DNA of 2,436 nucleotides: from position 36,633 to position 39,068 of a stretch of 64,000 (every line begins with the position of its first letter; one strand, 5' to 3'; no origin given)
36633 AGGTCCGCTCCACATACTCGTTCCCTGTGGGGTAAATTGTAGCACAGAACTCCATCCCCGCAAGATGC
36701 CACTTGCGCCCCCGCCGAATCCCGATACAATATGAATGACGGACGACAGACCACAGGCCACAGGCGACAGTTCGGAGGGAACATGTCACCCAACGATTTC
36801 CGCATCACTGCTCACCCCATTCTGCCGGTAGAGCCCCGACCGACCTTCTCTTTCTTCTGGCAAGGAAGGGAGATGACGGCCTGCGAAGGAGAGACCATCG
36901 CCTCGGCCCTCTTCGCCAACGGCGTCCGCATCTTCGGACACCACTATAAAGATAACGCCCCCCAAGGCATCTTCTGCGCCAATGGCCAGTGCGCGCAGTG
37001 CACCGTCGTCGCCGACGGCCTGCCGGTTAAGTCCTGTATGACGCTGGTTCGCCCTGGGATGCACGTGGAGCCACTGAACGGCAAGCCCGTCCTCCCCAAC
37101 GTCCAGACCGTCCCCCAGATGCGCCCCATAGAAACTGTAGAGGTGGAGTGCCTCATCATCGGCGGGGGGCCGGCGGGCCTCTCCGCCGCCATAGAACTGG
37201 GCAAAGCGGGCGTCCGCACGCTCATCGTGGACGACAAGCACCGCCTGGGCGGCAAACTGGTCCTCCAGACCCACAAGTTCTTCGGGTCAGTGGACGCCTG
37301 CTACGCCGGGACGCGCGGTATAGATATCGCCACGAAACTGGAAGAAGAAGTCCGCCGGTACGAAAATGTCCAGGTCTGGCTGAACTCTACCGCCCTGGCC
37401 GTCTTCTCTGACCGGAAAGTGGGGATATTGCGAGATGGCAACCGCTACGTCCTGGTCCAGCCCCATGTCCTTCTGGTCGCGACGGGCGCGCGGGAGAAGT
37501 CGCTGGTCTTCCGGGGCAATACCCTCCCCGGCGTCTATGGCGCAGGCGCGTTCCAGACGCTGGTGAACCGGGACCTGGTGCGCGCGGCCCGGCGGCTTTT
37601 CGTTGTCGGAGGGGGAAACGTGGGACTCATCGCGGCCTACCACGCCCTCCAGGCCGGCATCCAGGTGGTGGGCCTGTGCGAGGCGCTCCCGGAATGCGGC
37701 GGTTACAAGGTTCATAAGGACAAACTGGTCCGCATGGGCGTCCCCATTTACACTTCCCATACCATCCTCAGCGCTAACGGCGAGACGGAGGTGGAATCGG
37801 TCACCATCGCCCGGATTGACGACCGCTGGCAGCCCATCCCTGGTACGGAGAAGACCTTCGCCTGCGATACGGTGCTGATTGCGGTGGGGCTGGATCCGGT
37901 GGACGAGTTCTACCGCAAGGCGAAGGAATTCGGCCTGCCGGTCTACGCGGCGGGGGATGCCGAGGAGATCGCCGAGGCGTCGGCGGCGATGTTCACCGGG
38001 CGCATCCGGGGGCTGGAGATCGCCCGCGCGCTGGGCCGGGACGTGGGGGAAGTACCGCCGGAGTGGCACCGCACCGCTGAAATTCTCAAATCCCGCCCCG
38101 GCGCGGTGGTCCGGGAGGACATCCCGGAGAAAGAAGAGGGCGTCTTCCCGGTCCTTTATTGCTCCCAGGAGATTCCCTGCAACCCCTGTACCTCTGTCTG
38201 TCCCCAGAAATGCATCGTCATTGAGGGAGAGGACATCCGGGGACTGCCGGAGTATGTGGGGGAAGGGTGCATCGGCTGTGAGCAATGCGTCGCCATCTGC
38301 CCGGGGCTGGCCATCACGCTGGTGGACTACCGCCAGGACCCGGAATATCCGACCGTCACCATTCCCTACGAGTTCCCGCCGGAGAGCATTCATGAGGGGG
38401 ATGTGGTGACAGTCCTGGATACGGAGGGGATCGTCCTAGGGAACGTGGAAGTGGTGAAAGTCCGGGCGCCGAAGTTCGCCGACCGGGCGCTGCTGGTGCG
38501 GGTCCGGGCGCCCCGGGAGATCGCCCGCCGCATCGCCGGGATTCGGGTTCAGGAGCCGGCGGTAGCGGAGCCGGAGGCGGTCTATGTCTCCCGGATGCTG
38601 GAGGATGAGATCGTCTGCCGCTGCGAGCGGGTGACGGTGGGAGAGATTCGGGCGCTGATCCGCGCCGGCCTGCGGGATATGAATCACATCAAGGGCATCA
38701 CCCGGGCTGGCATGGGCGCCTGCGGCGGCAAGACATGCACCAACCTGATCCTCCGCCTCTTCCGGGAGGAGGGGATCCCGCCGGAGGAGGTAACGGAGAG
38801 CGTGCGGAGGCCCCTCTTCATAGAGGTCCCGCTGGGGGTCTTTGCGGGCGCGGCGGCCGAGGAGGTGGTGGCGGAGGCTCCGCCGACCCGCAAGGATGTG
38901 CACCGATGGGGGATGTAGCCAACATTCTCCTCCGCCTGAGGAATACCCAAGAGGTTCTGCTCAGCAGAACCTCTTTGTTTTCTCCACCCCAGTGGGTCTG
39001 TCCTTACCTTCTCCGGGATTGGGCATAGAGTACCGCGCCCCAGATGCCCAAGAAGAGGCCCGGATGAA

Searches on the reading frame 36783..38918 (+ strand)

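Call 80: search_protein_families(library=ncbifam, proteins=[window:36783-38918:+], max_evalue=0.01)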
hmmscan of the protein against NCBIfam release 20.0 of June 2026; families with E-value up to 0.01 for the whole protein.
window:36783-38918:+ (711 aa): 127 families (the best 25 are shown)
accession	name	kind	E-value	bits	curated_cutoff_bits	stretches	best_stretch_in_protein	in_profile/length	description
TIGR01372.1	soxA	subfamily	2e-48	164.9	1164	3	119-373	167-423/996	sarcosine oxidase subunit alpha family protein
TIGR02374.1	nitri_red_nirB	equivalog_domain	9.1e-16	57.4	578.35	2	569-664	377-469/794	nitrite reductase large subunit NirB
TIGR01292.1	TRX_reduct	equivalog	6.3e-15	54.8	343.45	1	122-380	2-246/300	thioredoxin-disulfide reductase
NF009410.0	PRK12771.1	subfamily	1.1e-14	53.9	516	2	122-159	140-177/566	NAD(P)-binding protein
TIGR03140.1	AhpF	equivalog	1.6e-13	50.1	502.9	1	121-379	213-457/515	alkyl hydroperoxide reductase subunit F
NF041087.1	bile_acid_BaiCD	equivalog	1.4e-12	46.5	825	1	122-405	382-634/642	bile acid Fe-S flavoenzyme BaiCD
TIGR03997.1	mycofact_OYE_2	equivalog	1.7e-11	43.3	793.15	1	120-411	379-643/645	mycofactocin system FadH/OYE family oxidoreductase 2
TIGR01350.1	lipoamide_DH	equivalog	3.9e-11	42.3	408.8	2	121-157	2-37/461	dihydrolipoyl dehydrogenase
TIGR03467.1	HpnE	equivalog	3.3e-10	39.9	283.05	1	124-165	2-43/430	hydroxysqualene dehydroxylase HpnE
NF045599.1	bili_reduct_long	exception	3.7e-10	38.7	750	1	122-402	383-630/641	bilirubin reductase, long form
NF041891.1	hdrA_Methbact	equivalog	3.9e-10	38.6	1300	1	118-204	131-214/762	ferredoxin:CoB-CoM heterodisulfide reductase subunit HdrA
NF004943.0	PRK06292.2-1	equivalog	4.6e-10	38.9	432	2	120-158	3-41/456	dihydrolipoyl dehydrogenase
NF040770.1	hetero_SS_HdrA2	exception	1e-09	37.1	1100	1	118-201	137-213/777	CoB-CoM heterodisulfide reductase HdrA2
NF009454.0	PRK12814.1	equivalog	1.4e-09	36.9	916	1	229-370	281-435/657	putative NADPH-dependent glutamate synthase small subunit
TIGR03377.1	glycerol3P_GlpA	equivalog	2.6e-09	36.2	552.8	1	599-671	411-485/530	anaerobic glycerol-3-phosphate dehydrogenase subunit GlpA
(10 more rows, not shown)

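Call 81: search_protein_families(library=pfam, proteins=[window:36783-38918:+], max_evalue=0.1)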
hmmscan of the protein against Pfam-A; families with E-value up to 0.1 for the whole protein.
window:36783-38918:+ (711 aa): 26 families (the best 25 are shown)
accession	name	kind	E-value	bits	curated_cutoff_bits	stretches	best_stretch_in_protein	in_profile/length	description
PF07992.20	Pyr_redox_2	-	5.1e-25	88.9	26.1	1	123-386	3-250/291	Pyridine nucleotide-disulphide oxidoreductase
PF13510.11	Fer2_4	-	8.1e-22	77.5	22.8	1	22-97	4-79/82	2Fe-2S iron-sulfur cluster binding domain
PF12831.13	FAD_oxidored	-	5.5e-12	46.1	27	2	123-164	2-43/416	FAD dependent oxidoreductase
PF04324.20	Fer2_BFD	-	8.2e-12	45.7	26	1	610-661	1-49/50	BFD-like [2Fe-2S] binding domain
PF13450.12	NAD_binding_8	-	2.3e-09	37.8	21.9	1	125-158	1-34/68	NAD(P)-binding Rossmann-like domain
PF01266.30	DAO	-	3.5e-08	33.8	27.9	2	124-156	3-35/353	FAD dependent oxidoreductase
PF00890.30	FAD_binding_2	-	4.8e-08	33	20.4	1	124-174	3-49/414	FAD binding domain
PF03486.20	HI0933_like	-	7.3e-08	32.6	50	1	123-161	3-41/244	HI0933-like protein Rossmann domain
PF01494.25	FAD_binding_3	-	8.4e-08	32.3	22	1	120-151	1-32/349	FAD binding domain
PF00070.33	Pyr_redox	-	3.1e-07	31.2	22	1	271-343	1-80/82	Pyridine nucleotide-disulphide oxidoreductase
PF01946.23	Thi4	-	5.3e-07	29.5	26.2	1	117-160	14-58/235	Thi4 family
PF13738.12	Pyr_redox_3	-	8.1e-07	29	30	1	124-156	1-33/305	Pyridine nucleotide-disulphide oxidoreductase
PF01134.28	GIDA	-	2.5e-06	27.3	22.1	1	123-160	2-29/391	Glucose inhibited division protein A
PF17806.6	SO_alpha_A3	-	5e-05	24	23.1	1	611-689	6-86/87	Sarcosine oxidase A3 domain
PF12838.12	Fer4_7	-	0.00011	23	27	1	465-507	4-49/52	4Fe-4S dicluster domain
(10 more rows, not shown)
